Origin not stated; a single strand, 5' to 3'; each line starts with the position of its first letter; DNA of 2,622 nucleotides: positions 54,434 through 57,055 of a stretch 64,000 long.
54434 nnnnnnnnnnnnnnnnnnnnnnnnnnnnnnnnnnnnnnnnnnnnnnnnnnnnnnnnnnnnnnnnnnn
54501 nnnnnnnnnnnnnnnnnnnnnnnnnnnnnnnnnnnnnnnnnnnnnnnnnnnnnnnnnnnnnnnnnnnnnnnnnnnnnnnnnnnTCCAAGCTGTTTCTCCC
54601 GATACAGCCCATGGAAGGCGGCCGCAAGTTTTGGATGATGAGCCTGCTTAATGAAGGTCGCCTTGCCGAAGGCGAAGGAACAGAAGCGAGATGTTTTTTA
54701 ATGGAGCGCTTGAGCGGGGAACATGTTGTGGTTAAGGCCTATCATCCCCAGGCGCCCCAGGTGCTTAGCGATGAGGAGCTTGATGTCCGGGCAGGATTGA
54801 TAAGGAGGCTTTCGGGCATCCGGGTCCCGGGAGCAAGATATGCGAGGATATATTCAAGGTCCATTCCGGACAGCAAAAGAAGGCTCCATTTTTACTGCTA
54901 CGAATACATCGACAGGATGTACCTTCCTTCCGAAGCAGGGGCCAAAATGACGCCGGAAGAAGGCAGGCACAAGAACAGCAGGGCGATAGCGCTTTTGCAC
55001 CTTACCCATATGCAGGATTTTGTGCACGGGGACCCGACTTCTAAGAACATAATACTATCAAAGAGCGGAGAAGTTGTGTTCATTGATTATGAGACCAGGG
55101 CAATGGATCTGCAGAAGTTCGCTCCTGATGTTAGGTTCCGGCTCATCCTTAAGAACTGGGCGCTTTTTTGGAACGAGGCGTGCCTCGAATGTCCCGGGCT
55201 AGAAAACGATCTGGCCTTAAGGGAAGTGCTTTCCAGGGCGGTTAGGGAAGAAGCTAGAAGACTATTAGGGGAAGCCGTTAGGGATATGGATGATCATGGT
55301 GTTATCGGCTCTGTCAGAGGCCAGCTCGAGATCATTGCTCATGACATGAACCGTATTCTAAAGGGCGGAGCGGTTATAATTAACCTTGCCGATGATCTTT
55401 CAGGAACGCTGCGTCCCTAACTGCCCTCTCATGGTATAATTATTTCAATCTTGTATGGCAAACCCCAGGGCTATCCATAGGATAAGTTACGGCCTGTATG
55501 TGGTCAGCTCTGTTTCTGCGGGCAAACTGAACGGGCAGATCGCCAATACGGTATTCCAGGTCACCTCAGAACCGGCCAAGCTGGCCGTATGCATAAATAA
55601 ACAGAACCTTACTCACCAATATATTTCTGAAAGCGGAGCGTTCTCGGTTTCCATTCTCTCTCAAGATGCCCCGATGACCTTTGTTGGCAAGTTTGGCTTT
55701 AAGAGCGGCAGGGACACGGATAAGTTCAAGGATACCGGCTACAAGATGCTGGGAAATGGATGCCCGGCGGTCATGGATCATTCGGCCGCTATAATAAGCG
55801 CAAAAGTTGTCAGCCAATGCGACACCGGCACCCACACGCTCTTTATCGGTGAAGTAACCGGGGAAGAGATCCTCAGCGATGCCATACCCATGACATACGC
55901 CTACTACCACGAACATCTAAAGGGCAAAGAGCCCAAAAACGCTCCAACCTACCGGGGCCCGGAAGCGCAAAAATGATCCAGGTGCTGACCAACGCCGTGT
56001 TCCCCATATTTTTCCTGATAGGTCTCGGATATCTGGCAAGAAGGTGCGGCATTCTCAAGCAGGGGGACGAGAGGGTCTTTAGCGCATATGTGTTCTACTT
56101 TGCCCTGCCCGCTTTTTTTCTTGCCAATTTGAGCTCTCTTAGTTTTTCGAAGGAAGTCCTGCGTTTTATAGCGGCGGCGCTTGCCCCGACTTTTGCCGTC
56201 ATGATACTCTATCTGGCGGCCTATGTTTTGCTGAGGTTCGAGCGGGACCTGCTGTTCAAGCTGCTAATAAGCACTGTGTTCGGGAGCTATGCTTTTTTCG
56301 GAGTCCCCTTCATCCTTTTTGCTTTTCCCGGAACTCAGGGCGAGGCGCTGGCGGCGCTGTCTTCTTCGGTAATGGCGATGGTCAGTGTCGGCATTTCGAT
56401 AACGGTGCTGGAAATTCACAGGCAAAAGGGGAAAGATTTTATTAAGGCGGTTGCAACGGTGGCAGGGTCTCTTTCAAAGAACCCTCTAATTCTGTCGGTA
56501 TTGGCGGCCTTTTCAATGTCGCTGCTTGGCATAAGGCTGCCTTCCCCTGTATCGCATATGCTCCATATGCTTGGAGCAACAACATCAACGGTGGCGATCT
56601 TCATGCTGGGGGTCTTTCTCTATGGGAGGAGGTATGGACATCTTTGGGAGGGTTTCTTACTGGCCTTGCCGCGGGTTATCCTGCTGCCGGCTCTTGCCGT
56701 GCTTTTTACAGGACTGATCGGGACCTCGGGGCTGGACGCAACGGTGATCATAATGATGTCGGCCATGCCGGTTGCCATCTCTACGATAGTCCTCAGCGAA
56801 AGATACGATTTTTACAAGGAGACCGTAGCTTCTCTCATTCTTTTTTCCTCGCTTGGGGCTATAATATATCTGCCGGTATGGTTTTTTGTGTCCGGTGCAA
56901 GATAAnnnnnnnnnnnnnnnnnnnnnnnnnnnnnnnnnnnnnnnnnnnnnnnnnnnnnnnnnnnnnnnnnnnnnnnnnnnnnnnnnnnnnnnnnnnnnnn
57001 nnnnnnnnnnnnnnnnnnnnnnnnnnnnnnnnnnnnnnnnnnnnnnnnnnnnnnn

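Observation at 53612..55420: Large protein with a C-terminal kinase-like domain and an unrecognised 420-aa N-terminal region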

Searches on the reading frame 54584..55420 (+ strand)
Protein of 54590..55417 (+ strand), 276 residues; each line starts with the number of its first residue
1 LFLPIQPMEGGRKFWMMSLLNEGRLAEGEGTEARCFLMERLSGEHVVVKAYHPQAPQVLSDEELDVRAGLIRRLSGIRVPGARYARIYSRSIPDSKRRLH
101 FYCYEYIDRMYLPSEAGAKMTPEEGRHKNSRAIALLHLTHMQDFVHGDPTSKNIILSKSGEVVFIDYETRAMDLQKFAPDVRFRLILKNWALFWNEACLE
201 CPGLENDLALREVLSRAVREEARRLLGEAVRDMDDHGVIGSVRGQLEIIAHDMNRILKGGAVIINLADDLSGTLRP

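Call 21: find_homologous_proteins(query=window:54590-55417:+, max_evalue=10)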
Query seq(276 aa): 3991 candidates shared short words with the query, none scored E <= 10.

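Call 31: find_homologous_proteins(query=A2, max_evalue=0.001)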
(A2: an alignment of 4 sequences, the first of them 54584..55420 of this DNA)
Query A2 (4 sequences) (278 aa, profile of the alignment): 106 proteins with E <= 0.001 among 8000 candidates.
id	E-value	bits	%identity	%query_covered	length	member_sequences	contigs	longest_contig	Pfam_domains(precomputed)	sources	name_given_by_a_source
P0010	5.5e-50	188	34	13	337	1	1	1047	PF07714.24,PF00069.32,PF03109.23,PF01636.30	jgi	jgi:serine/threonine protein kinase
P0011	1.6e-30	124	27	12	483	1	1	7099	PF07714.24,PF00069.32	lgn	-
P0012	5.9e-24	103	30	17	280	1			PF07714.24,PF00069.32,PF03109.23,PF01636.30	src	-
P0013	3.5e-23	100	40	7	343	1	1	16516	PF07714.24,PF00069.32,PF03109.23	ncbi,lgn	ncbi:MAG: serine/threonine-protein kinase [Planctomycetaceae bacterium]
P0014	8.2e-23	99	27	24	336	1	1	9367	PF07714.24,PF00069.32,PF01636.30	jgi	jgi:serine/threonine-protein kinase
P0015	5.5e-22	96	25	24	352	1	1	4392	PF07714.24,PF00069.32,PF01636.30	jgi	-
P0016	6.6e-22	96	27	24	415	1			PF07714.24,PF00069.32,PF01636.30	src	-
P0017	2.8e-21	94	-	-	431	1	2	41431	PF07714.24,PF00069.32,PF03109.23,PF01636.30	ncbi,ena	-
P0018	8.6e-21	92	22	24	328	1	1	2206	PF07714.24,PF00069.32,PF03109.23,PF01636.30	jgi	jgi:serine/threonine protein kinase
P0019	1.2e-20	92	34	12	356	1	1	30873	PF07714.24,PF00069.32,PF01636.30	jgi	-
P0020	8.5e-20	89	38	12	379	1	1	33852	PF07714.24,PF00069.32,PF03109.23,PF01636.30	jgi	jgi:serine/threonine protein kinase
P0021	1.1e-19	89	39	10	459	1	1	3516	PF07714.24,PF00069.32,PF17667.8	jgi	-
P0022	1.9e-19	88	31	12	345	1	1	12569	PF07714.24,PF00069.32,PF03109.23,PF01636.30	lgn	-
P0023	7.8e-19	86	-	-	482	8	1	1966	PF07714.24,PF00069.32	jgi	jgi:serine/threonine-protein kinase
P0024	7.8e-19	86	39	10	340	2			PF07714.24,PF00069.32,PF03109.23,PF17667.8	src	-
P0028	2.4e-18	84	-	-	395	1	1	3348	PF07714.24,PF00069.32,PF03109.23,PF01636.30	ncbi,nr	ncbi:MAG: serine/threonine protein kinase, partial [Deltaproteobacteria bacterium]|nr:serine/threoni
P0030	7.9e-18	83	30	11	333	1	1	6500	PF07714.24,PF00069.32,PF01636.30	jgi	jgi:serine/threonine protein kinase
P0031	8.3e-18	83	30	22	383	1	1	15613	PF07714.24,PF00069.32,PF01636.30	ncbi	-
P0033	9.7e-18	82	-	-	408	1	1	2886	PF07714.24,PF00069.32,PF01636.30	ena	-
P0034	1.3e-17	82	36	10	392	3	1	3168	PF06293.21,PF07714.24,PF00069.32,PF03109.23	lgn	-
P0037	3.0e-17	81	21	24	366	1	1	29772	PF07714.24,PF00069.32,PF01636.30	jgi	jgi:serine/threonine protein kinase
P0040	4.8e-16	77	40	9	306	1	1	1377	PF07714.24,PF00069.32,PF03109.23,PF01636.30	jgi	jgi:eukaryotic-like serine/threonine-protein kinase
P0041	4.8e-16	77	28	12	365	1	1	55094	PF07714.24,PF00069.32,PF03109.23,PF01636.30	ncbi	-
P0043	1.1e-15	76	28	12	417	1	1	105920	PF07714.24,PF00069.32,PF01636.30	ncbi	ncbi:MAG: serine/threonine-protein kinase [Sandaracinaceae bacterium]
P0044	1.1e-15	76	27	24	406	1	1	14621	PF07714.24,PF00069.32,PF14531.13,PF01636.30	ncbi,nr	ncbi:MAG TPA: serine/threonine-protein kinase [Burkholderiales bacterium]|nr:serine/threonine-protei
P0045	2.8e-15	74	27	11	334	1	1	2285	PF07714.24,PF00069.32,PF01636.30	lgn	-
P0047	3.1e-15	74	26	14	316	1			PF07714.24,PF00069.32,PF01636.30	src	-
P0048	6.3e-15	73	25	12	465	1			PF07714.24,PF00069.32,PF26549.1,PF03109.23,PF07676.19,PF01636.30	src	-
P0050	3.5e-14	71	25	56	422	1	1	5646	PF07714.24,PF00069.32,PF03109.23,PF01636.30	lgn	-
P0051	3.6e-14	71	25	12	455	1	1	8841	PF07714.24,PF00069.32,PF03109.23,PF01636.30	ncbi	-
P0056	1.5e-13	69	25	25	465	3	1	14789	PF07714.24,PF00069.32,PF03109.23,PF01636.30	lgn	-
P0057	2.2e-13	68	28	12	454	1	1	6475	PF07714.24,PF00069.32,PF01636.30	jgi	jgi:eukaryotic-like serine/threonine-protein kinase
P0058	2.3e-13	68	26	15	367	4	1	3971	PF07714.24,PF00069.32,PF01636.30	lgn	-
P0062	3.4e-13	67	22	30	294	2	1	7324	PF07714.24,PF00069.32,PF01636.30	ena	-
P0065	7.3e-13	66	38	13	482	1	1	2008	PF07714.24,PF00069.32,PF03109.23,PF01636.30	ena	-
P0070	6.6e-12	63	34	12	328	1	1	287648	PF07714.24,PF00069.32,PF01636.30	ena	-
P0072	5.9e-11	60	-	-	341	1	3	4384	PF07714.24,PF00069.32,PF03109.23,PF01636.30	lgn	-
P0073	6.4e-11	60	25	22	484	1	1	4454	PF07714.24,PF00069.32,PF01636.30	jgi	jgi:eukaryotic-like serine/threonine-protein kinase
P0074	1.4e-10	59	22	12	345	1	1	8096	PF07714.24,PF00069.32,PF03109.23,PF17667.8,PF01636.30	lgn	-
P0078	8.1e-10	56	31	17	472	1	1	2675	PF07714.24,PF00069.32,PF01636.30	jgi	jgi:serine/threonine protein kinase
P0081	1.0e-8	53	-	-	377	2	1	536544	PF07714.24,PF00069.32,PF01636.30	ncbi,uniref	ncbi:hypothetical protein GCM10010468_23980 [Actinocorallia longicatena]|uniref:non-specific serine/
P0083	2.6e-8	52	43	11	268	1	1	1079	PF07714.24,PF00069.32,PF03109.23,PF01636.30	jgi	jgi:serine/threonine protein kinase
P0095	1.7e-6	46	25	12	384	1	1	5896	PF07714.24,PF00069.32,PF17667.8,PF01636.30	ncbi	-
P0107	4.8e-5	41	39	13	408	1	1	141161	PF07714.24,PF00069.32,PF01636.30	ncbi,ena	-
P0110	1.2e-4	39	-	-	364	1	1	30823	PF07714.24,PF00069.32,PF01636.30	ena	-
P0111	1.3e-4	39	29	18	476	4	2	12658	PF07714.24,PF00069.32,PF01163.29,PF01636.30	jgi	jgi:hypothetical protein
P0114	3.8e-4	38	-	-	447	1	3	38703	PF07714.24,PF00069.32,PF01636.30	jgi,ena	jgi:serine/threonine protein kinase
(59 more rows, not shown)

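Call 78: search_protein_families(library=ncbifam, proteins=[window:54608-55420:+], max_evalue=10)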
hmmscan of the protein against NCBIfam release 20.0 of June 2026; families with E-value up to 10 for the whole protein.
window:54608-55420:+ (270 aa): 11 families
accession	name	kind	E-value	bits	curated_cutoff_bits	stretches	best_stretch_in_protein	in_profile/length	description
TIGR03724.2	arch_bud32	equivalog_domain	1.6e-05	24.5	125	1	123-161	94-128/193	KEOPS complex kinase/ATPase Bud32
NF007174.0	PRK09605.1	equivalog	0.00045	18.8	447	1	23-162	343-471/535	bifunctional N(6)-L-threonylcarbamoyladenine synthase/serine/threonine protein kinase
NF038150.1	lanthi_synth_IV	equivalog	0.00054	18.4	650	1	112-169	293-350/851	class IV lanthionine synthetase LanL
NF011463.0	PRK14879.1-4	equivalog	0.00094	18.6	188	1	96-162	95-158/237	Kae1-associated kinase Bud32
NF038151.1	lanthi_synth_III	equivalog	0.002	16.6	575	1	129-164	348-383/833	class III lanthionine synthetase LanKC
NF011460.0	PRK14879.1-1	equivalog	0.0047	16.1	199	1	129-176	121-171/232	Kae1-associated kinase Bud32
NF011464.0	PRK14879.1-7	equivalog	0.023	14.5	246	1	125-177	110-162/221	Kae1-associated kinase Bud32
NF002475.0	PRK01723.1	equivalog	0.04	12.9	142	1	129-162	155-188/241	3-deoxy-D-manno-octulosonic acid kinase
NF033068.1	APH_3p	equivalog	0.082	12.4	205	1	26-161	77-200/255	APH(3') family aminoglycoside O-phosphotransferase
NF033483.0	PknB_PASTA_kin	equivalog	0.096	11.7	450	1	98-161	86-151/563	Stk1 family PASTA domain-containing Ser/Thr kinase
NF011462.0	PRK14879.1-3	equivalog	0.1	12.3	174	1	129-162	94-126/192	Kae1-associated kinase Bud32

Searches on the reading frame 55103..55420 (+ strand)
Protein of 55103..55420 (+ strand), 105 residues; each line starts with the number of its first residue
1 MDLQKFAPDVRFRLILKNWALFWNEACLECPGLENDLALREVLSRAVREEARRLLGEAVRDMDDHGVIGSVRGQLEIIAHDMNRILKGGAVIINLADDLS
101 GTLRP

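Call 38: search_protein_families(library=pfam, proteins=[window:55103-55420:+], max_evalue=10)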
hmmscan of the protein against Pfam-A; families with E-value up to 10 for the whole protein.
window:55103-55420:+ (105 aa): 0 families

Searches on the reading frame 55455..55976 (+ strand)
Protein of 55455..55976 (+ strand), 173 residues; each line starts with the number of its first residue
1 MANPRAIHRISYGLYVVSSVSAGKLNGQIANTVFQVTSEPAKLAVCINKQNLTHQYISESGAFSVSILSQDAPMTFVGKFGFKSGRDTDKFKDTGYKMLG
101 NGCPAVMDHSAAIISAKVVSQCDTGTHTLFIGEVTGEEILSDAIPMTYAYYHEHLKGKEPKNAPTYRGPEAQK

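Call 3: search_protein_families(library=pfam, proteins=[window:55455-55976:+], max_evalue=1)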
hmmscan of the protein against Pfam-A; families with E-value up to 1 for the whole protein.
window:55455-55976:+ (173 aa): 2 families
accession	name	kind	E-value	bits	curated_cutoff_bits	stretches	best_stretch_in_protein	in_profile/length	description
PF01613.24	Flavin_Reduct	-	2.1e-33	116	27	1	8-156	2-150/153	Flavin reductase like domain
PF08056.16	Trp_leader2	-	0.19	12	27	1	41-53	11-23/41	Tryptophan operon leader peptide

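Call 40: find_related_loci(query=window:55455-55976:+, collection=genome_contigs, flank=6000)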
Query window:55455-55976:+ (173 aa) in genome_contigs; peptide patterns used: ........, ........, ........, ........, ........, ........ (x = any residue, [..] = any of these).
600 stretches matched a pattern (row limit reached: there are more); 581 encode a relative of the query (tblastn E <= 1e-3); the best 80 are kept; 80 distinct loci.
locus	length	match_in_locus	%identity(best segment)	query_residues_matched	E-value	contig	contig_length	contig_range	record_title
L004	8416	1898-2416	91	1-173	4e-108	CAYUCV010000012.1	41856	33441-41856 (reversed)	MAG TPA_asm: uncultured bacterium isolate SRP098346_co1_447 genome assembly, contig: NODE_510_length_41856_cov_14.636301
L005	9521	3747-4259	58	3-173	1e-68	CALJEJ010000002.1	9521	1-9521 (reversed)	MAG: uncultured Endomicrobia bacterium isolate S1_Bin_METABAT__312_1 genome assembly, contig: c_000000227860, whole geno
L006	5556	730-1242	56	3-173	1e-66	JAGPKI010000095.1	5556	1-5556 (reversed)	MAG: Caldisericia bacterium isolate Gw_SlDig_bin_87 Gw_SlDig_32733_length_5556_cov_33.500276, whole genome shotgun seque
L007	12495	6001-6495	60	3-166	8e-67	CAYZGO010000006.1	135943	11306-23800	MAG TPA_asm: uncultured Anaerolineales bacterium isolate binchicken_co100_350 genome assembly, contig: NODE_85_length_13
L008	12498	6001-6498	57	1-166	1e-66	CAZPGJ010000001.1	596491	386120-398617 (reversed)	MAG TPA_asm: uncultured Dehalococcoidales bacterium isolate binchicken_co294_83 genome assembly, contig: NODE_8_length_5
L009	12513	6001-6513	58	3-173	2e-66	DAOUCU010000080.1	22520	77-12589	MAG TPA_asm: Dehalococcoidia bacterium isolate H85_867 93924, whole genome shotgun sequence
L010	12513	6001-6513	56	3-173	5e-66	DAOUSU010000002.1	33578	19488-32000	MAG TPA_asm: Hadesarchaea archaeon isolate CSMAG_554 CSMAG_554_k127_861385_length_33578_cov_10.0000, whole genome shotgu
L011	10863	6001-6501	56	3-169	4e-66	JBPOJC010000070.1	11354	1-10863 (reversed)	MAG: Caldisericota bacterium isolate MAG_4091 c_000000608713, whole genome shotgun sequence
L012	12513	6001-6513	56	3-173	5e-66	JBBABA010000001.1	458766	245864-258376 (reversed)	MAG: Thermoplasmata archaeon isolate SO_2017_GW3_8 scaffold_20_c1_OW296A_2017, whole genome shotgun sequence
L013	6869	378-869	61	3-166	5e-66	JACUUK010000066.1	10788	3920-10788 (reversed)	MAG: Candidatus Aminicenantes bacterium isolate Kmv29 NODE_2990_length_10788_cov_14.583714, whole genome shotgun sequenc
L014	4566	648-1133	58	5-166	1e-65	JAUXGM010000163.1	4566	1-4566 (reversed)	MAG: bacterium isolate CSMAG_2929 CSMAG_2929_k117_3202375_length_4566_cov_13.9380, whole genome shotgun sequence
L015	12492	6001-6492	58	3-166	9e-66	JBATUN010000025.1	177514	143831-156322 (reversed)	MAG: Dehalococcoidia bacterium isolate MFD12951_ilm_asm_bin17 k127_64687, whole genome shotgun sequence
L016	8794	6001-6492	57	5-168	1e-65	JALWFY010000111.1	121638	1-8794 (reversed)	MAG: Desulfohalobiaceae bacterium isolate T11_metabat2_scaf2bin.110 T11_NODE_29_length_121638_cov_10.762713, whole genom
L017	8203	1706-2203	58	1-166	2e-65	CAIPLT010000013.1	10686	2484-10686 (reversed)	candidate division WOR-3 bacterium isolate AM-sed-core2-D2_bin-250 genome assembly, contig: bin-250:13/89, whole genome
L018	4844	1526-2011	60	5-166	2e-65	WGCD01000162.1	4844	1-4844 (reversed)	MAG: Desulfurellaceae bacterium isolate S144_51 k151_530255, whole genome shotgun sequence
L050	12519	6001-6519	54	1-173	1e-62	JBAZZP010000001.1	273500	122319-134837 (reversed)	MAG: Candidatus Margulisiibacteriota bacterium isolate SO_2017_GW3_19 scaffold_50_c1_OW296A_2017, whole genome shotgun s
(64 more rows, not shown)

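Call 45: search_protein_families(library=pfam, proteins=[L050:1166-2935:+, L050:3227-3583:+, L050:4498-5190:+, L050:5218-5652:+, L050:6001-6702:+, L050:6759-7937:+, L050:3576-4403:-], max_evalue=0.01)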
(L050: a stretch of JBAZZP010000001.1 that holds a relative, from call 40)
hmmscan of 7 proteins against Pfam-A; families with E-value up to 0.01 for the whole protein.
L050:1166-2935:+ (589 aa): 4 families
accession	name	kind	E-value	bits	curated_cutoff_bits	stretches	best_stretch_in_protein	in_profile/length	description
PF08497.15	Radical_SAM_N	-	7.8e-116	387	25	1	3-300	1-301/301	Radical SAM N-terminal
PF11842.13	DUF3362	-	4.3e-14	53.4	27.6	1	512-574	1-69/151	Domain of unknown function (DUF3362)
PF04055.27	Radical_SAM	-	1.7e-09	38.5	29.5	1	304-503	4-165/166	Radical SAM superfamily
PF02310.24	B12-binding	-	0.0034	17.7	32.1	0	23-50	7-34/121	B12 binding domain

L050:3227-3583:+ (118 aa): 1 family
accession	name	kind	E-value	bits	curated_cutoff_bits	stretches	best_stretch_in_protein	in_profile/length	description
PF09394.16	Inhibitor_I42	-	1.3e-24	86.7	27.2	1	28-117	3-91/91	Chagasin family peptidase inhibitor I42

L050:4498-5190:+ (230 aa): 0 families

L050:5218-5652:+ (144 aa): 1 family
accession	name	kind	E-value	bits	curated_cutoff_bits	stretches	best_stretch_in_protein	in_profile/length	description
PF02082.26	Rrf2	-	1.2e-23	84.2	30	1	20-141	1-127/132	Iron-dependent Transcriptional regulator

L050:6001-6702:+ (233 aa): 3 families
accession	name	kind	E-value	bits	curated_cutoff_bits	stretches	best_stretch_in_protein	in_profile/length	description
PF01613.24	Flavin_Reduct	-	1.3e-36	126.5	27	1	9-153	3-147/153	Flavin reductase like domain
PF00301.25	Rubredoxin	-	6e-24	84.3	23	1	183-229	1-47/47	Rubredoxin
PF21349.2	RUBY_RBDX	-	2.5e-07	30.4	26.5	1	212-230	14-30/30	Rubrerythrin, rubredoxin-like domain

L050:6759-7937:+ (392 aa): 4 families
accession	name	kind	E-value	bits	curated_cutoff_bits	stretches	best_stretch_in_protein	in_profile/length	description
PF19583.5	ODP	-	1.5e-26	93.9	27.2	1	34-222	3-194/194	ODP family beta lactamase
PF00753.33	Lactamase_B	-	3.1e-13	50.5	22.7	1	33-221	5-196/196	Metallo-beta-lactamase superfamily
PF00258.30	Flavodoxin_1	-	1.2e-05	25.9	25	1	251-371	3-134/143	Flavodoxin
PF12706.13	Lactamase_B_2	-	0.00044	20.4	27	1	52-153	6-117/200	Beta-lactamase superfamily domain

L050:3576-4403:- (275 aa): 1 family
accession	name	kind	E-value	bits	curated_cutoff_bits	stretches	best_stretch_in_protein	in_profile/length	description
PF06691.16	DUF1189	-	8.5e-21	75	28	1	8-269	9-244/244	Protein of unknown function (DUF1189)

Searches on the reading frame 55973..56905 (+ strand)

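Call 3: search_protein_families(library=pfam, proteins=[window:55973-56905:+], max_evalue=1)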
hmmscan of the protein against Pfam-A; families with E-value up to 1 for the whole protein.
window:55973-56905:+ (310 aa): 1 family
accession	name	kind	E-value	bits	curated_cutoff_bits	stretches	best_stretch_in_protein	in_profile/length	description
PF03547.23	Mem_trans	-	5.7e-30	104.5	25.7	1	6-303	3-342/343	Membrane transport protein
